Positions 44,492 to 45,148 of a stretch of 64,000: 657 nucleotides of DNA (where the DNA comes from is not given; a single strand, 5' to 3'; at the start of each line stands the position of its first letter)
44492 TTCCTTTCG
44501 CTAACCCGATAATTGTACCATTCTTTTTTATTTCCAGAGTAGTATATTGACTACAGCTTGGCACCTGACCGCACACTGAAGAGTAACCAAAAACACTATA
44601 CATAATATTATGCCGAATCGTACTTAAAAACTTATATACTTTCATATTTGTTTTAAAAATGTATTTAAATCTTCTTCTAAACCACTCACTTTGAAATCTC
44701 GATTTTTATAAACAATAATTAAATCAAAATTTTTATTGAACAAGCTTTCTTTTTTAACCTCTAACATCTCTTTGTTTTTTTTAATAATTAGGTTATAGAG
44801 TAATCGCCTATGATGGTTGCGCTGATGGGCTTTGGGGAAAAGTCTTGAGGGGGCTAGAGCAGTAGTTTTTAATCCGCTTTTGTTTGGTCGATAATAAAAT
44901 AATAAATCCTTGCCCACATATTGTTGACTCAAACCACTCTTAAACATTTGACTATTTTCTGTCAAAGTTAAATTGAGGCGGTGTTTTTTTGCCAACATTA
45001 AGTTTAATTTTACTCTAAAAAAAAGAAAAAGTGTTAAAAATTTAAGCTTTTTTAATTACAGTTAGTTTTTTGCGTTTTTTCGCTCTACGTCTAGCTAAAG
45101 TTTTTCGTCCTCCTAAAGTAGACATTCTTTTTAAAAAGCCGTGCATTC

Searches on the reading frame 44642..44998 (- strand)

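Call 8: search_protein_families(library=pfam, proteins=[window:44642-44998:-], max_evalue=0.01)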
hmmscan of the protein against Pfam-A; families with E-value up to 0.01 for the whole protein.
window:44642-44998:- (118 aa): 1 family
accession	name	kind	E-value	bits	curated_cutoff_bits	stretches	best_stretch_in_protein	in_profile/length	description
PF00825.24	Ribonuclease_P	-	1.2e-05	25.7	22.3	1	14-117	12-107/109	Ribonuclease P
